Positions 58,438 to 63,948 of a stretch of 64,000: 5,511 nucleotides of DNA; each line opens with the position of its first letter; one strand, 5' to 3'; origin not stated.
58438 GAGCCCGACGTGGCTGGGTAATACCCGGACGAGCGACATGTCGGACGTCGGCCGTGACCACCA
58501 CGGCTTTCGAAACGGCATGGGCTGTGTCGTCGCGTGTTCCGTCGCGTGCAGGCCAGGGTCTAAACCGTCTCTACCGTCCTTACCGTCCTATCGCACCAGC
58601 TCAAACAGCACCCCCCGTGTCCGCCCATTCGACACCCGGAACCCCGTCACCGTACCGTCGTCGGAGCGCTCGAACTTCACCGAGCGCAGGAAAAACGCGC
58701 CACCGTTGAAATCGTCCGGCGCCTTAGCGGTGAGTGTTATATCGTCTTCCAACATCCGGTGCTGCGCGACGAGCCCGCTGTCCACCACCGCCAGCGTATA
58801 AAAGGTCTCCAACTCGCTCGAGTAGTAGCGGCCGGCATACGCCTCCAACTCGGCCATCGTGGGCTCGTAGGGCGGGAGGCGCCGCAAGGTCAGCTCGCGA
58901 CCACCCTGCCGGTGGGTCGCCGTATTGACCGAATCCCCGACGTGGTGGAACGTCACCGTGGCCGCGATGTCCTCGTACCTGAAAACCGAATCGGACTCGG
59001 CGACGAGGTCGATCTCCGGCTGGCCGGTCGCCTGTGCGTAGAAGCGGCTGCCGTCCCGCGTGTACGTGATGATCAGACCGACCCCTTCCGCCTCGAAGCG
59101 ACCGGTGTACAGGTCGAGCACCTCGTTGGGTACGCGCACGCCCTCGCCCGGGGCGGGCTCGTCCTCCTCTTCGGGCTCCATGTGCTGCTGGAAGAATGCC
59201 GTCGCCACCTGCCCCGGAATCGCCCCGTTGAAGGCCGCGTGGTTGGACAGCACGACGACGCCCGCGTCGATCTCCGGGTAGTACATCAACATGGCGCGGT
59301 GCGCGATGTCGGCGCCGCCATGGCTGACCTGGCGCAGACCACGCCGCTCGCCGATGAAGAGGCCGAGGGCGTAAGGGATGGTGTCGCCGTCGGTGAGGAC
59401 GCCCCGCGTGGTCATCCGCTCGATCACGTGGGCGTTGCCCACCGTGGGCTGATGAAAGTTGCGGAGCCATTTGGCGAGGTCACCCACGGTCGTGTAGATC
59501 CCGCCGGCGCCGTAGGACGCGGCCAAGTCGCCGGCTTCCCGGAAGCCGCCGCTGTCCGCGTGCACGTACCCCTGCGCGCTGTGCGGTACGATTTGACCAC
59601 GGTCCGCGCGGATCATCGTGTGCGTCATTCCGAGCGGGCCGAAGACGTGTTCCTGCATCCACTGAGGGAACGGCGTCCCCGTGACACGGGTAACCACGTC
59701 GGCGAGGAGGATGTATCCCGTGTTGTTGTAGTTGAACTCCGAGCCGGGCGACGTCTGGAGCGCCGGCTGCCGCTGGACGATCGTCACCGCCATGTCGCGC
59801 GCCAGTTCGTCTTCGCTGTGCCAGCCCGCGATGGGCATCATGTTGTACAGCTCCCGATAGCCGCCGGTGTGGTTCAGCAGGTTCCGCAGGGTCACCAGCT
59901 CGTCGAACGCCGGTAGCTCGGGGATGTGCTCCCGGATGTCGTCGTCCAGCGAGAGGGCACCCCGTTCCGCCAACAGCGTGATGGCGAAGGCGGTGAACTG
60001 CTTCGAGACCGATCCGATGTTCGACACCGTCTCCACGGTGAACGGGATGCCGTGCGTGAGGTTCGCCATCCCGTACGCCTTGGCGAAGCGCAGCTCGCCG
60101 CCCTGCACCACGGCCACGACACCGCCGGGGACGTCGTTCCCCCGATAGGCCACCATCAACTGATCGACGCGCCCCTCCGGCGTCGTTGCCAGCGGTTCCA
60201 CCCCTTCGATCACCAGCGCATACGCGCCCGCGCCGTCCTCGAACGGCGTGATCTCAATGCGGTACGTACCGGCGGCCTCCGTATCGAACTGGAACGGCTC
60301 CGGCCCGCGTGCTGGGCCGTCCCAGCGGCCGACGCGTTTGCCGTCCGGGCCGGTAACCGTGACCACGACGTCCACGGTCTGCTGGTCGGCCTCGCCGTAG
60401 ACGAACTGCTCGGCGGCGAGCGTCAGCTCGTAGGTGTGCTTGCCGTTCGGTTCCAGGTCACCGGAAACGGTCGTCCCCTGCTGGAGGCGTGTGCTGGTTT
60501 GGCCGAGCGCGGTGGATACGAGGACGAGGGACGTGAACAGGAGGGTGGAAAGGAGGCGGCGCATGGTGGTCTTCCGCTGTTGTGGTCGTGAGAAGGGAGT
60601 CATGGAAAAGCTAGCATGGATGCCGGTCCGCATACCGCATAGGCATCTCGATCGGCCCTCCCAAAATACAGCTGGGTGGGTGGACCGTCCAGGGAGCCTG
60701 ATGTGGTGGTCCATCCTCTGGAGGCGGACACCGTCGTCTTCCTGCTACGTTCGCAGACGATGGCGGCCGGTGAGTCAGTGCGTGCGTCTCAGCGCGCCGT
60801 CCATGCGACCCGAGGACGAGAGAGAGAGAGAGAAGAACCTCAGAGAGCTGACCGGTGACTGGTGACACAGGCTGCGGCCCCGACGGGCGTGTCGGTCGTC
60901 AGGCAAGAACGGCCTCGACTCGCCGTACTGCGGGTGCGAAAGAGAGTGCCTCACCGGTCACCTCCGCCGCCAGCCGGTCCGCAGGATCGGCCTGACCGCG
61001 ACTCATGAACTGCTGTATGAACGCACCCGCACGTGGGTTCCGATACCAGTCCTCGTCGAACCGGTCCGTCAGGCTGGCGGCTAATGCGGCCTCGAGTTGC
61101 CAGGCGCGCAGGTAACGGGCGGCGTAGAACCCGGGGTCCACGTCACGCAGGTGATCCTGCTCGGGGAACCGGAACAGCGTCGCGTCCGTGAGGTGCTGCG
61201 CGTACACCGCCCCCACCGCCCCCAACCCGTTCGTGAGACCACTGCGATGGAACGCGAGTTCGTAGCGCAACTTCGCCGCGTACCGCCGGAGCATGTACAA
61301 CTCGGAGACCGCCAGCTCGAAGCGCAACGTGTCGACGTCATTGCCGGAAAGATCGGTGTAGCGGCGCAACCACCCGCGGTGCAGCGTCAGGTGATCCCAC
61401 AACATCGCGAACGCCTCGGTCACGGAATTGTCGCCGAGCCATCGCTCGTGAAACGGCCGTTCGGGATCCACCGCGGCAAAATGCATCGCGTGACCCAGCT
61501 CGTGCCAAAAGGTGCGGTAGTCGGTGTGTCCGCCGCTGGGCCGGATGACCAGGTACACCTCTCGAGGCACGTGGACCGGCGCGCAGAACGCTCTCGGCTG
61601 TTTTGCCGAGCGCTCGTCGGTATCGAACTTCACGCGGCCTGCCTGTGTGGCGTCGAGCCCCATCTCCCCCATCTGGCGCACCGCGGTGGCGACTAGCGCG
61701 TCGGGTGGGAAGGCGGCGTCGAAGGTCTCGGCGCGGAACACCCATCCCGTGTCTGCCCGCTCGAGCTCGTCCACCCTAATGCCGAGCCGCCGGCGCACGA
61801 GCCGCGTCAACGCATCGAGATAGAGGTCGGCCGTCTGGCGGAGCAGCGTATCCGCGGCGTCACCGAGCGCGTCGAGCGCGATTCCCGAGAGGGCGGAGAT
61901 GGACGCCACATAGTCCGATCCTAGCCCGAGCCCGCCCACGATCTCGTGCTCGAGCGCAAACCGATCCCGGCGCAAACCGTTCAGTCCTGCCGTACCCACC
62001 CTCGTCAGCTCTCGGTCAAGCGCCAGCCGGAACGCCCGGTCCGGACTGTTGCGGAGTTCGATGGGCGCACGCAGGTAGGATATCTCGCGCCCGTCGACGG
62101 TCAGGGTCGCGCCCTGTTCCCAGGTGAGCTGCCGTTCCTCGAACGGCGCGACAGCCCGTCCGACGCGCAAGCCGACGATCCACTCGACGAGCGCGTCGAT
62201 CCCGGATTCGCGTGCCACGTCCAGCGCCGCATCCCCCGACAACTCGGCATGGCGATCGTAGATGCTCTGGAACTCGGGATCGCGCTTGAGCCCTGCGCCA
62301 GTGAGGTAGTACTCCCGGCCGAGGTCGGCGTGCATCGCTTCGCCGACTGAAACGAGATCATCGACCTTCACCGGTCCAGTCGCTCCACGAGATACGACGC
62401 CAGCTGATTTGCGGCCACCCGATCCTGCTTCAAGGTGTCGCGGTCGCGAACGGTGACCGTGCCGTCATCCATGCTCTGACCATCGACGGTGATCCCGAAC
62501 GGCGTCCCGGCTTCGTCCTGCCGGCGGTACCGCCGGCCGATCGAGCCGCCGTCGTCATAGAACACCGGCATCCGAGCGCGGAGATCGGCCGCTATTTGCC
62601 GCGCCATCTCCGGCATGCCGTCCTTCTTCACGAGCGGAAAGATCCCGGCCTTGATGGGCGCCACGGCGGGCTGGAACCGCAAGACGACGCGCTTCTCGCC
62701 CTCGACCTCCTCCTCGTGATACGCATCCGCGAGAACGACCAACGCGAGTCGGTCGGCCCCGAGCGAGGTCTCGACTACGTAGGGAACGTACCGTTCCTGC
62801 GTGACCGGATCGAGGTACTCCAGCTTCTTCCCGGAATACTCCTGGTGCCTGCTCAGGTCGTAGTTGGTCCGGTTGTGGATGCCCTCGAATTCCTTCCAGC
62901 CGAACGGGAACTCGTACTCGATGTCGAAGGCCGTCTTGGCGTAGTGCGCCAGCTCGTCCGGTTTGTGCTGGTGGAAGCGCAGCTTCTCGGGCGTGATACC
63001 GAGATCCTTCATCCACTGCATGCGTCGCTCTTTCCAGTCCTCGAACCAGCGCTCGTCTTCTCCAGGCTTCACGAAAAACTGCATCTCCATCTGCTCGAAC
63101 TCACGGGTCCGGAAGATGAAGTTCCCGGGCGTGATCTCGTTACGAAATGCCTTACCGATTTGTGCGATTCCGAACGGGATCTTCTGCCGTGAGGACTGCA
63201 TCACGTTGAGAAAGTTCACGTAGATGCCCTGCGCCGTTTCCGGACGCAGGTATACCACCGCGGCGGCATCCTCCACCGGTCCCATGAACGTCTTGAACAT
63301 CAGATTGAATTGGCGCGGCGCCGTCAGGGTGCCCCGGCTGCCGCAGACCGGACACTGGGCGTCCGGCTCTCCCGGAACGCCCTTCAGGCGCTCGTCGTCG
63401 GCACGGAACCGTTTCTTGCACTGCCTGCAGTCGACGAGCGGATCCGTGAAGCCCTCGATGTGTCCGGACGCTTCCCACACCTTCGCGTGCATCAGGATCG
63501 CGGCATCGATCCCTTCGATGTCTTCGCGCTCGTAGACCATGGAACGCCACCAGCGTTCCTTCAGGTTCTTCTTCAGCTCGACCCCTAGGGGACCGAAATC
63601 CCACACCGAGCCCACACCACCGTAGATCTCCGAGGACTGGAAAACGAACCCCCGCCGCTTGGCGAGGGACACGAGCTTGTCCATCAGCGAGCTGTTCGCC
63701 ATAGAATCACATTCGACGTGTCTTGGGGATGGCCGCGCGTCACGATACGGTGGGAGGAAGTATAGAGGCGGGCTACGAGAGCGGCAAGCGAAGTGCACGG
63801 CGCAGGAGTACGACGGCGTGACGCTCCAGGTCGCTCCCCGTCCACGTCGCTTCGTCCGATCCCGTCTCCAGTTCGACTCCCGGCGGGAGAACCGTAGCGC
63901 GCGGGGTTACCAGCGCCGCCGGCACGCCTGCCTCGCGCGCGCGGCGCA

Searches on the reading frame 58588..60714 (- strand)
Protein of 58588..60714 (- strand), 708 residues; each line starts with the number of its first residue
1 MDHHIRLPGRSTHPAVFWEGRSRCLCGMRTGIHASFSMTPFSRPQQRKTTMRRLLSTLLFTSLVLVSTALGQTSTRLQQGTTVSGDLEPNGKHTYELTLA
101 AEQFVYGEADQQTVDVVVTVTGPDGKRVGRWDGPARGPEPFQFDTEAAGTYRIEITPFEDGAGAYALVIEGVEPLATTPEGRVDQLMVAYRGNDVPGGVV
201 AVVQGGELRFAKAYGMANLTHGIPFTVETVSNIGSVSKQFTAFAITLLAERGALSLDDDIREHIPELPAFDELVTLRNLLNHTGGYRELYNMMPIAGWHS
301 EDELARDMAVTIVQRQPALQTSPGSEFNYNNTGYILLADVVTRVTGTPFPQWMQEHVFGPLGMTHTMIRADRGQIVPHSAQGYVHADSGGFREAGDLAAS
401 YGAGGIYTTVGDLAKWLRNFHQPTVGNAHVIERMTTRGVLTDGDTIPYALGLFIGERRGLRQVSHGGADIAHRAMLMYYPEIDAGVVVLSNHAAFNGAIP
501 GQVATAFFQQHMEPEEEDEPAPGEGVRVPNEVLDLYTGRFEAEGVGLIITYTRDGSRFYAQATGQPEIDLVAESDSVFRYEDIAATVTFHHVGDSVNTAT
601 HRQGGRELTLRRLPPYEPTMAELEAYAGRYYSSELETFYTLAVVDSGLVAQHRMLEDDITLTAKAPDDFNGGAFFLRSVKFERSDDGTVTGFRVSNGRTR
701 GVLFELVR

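Call 45: search_protein_families(library=pfam, proteins=[window:58588-60714:-], max_evalue=0.001)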
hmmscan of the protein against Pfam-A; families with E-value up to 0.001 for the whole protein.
window:58588-60714:- (708 aa): 2 families
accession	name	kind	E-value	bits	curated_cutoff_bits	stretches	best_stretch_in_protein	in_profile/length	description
PF00144.29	Beta-lactamase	-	4.7e-65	220.4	27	1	184-494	2-312/329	Beta-lactamase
PF11954.13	DUF3471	-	1.5e-05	25.8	29.3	0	528-598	7-85/103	Domain of unknown function (DUF3471)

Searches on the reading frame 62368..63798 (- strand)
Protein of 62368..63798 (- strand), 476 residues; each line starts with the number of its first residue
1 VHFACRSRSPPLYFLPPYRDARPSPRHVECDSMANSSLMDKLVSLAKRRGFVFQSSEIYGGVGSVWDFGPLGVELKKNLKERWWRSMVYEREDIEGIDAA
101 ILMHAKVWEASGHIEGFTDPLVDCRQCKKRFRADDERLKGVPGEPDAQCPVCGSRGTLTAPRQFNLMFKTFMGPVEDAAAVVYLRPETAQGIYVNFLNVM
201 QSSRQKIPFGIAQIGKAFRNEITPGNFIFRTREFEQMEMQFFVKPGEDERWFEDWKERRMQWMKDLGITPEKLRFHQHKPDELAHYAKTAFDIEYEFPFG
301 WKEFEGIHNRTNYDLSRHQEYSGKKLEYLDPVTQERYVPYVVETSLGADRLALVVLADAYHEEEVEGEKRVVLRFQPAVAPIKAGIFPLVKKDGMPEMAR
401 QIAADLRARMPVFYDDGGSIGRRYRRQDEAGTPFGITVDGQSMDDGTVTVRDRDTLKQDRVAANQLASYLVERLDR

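Call 45: search_protein_families(library=pfam, proteins=[window:62368-63798:-], max_evalue=0.001)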
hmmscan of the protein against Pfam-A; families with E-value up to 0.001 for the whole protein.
window:62368-63798:- (476 aa): 2 families
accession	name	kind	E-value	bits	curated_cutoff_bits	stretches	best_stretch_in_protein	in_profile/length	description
PF03129.25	HGTP_anticodon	-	5.7e-18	65.3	21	1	384-472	2-93/94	Anticodon binding domain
PF00587.30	tRNA-synt_2b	-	1.1e-10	42.3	29.3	1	181-357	10-177/179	tRNA synthetase class II core domain (G, H, P, S and T)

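Call 51: find_encoding_contigs(protein=window:62368-63798:-, flank=10000, max_places=3)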
Protein window:62368-63798:- (476 aa): no gene with exactly this product is on record in the collection.
